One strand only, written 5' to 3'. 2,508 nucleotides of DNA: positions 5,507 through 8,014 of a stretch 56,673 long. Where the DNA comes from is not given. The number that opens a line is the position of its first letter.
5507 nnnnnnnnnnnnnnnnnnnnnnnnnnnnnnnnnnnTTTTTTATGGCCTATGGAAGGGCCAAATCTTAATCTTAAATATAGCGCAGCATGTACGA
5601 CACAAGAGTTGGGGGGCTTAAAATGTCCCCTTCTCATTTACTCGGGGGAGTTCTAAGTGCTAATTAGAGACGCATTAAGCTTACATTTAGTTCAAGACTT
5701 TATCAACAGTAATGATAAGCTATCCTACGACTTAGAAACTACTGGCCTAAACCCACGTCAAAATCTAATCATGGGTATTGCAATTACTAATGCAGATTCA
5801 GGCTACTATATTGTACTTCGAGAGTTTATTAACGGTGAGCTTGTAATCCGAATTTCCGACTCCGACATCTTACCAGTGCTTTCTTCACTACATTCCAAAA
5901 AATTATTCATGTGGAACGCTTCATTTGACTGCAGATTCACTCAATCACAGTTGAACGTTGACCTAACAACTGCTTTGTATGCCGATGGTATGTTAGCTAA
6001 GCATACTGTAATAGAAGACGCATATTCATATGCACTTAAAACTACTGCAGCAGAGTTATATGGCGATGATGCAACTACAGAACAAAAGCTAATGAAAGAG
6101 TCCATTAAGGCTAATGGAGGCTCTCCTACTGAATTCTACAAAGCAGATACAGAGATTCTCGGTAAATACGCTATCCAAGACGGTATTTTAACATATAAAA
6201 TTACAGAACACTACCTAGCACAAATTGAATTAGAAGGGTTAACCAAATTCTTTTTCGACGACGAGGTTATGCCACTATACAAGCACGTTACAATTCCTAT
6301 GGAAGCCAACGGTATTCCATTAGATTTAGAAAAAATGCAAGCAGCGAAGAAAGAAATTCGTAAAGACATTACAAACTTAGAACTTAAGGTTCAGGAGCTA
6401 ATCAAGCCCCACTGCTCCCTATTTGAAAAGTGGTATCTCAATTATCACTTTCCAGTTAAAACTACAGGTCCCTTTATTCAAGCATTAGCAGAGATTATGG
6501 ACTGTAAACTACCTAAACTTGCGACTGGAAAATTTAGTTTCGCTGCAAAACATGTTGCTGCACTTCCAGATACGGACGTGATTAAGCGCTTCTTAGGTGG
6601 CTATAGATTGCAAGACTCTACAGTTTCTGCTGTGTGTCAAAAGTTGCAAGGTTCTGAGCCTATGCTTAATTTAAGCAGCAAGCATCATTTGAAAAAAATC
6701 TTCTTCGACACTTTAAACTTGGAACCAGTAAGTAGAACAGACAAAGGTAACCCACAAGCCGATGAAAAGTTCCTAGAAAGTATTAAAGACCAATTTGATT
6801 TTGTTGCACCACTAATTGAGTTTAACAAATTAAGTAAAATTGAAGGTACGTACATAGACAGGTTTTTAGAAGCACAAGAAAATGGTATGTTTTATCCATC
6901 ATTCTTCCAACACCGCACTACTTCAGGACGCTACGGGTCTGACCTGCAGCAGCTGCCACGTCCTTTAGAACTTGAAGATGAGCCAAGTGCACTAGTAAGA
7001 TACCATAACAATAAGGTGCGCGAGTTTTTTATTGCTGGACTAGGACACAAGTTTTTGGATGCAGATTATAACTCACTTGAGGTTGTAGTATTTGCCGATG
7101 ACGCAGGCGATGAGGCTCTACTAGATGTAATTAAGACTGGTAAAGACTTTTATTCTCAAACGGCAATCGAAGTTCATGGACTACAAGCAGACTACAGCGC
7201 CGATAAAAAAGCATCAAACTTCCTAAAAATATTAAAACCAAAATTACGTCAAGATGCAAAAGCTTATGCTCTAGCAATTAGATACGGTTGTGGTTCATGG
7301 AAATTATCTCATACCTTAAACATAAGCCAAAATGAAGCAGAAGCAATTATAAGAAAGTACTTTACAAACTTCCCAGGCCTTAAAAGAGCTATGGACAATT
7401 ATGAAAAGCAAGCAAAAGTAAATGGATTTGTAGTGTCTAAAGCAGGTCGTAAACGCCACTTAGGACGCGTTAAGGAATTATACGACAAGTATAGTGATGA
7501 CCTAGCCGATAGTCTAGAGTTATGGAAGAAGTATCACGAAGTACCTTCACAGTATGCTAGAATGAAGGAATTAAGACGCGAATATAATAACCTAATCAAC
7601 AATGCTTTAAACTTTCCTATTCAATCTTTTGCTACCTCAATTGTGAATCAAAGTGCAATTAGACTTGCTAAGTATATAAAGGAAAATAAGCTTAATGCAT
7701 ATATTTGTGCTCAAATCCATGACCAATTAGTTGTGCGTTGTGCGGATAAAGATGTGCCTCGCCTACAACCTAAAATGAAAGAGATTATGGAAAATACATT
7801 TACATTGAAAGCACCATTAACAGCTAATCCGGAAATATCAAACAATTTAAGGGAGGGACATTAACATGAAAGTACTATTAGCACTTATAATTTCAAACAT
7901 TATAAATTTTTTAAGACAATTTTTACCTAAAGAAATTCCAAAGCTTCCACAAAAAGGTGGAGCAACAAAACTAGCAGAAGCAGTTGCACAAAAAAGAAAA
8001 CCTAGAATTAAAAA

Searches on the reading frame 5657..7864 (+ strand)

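Call 9: search_protein_families(library=phrogs, proteins=[window:5657-7864:+])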
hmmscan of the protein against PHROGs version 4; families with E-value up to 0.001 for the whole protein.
window:5657-7864:+ (735 aa): 7 families
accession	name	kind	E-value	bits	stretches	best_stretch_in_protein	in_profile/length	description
phrog_17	-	DNA, RNA and nucleotide metabolism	6.1e-85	287.2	1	18-730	669-1229/1445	DNA polymerase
phrog_2573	-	DNA, RNA and nucleotide metabolism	2e-33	117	1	452-714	3-248/336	DNA polymerase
phrog_5995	-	DNA, RNA and nucleotide metabolism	1.6e-23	84.5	1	540-718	3-151/236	DNA polymerase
phrog_12241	-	DNA, RNA and nucleotide metabolism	1.3e-21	78.2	1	14-429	122-486/502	DNA polymerase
phrog_10285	-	DNA, RNA and nucleotide metabolism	7.5e-18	65.6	1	451-720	42-307/321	DNA polymerase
phrog_15971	-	DNA, RNA and nucleotide metabolism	2.7e-10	40.9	0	530-601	211-281/376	DNA polymerase I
phrog_6375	-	DNA, RNA and nucleotide metabolism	0.00033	21.6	0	543-587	2-47/204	DNA polymerase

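Call 10: search_protein_families(library=pfam, proteins=[window:5657-7864:+])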
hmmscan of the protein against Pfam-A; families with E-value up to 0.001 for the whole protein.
window:5657-7864:+ (735 aa): 1 family
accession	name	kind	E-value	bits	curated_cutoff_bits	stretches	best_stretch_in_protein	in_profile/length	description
PF00476.26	DNA_pol_A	-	6.7e-63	213.3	34.3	1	335-731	28-379/381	DNA polymerase family A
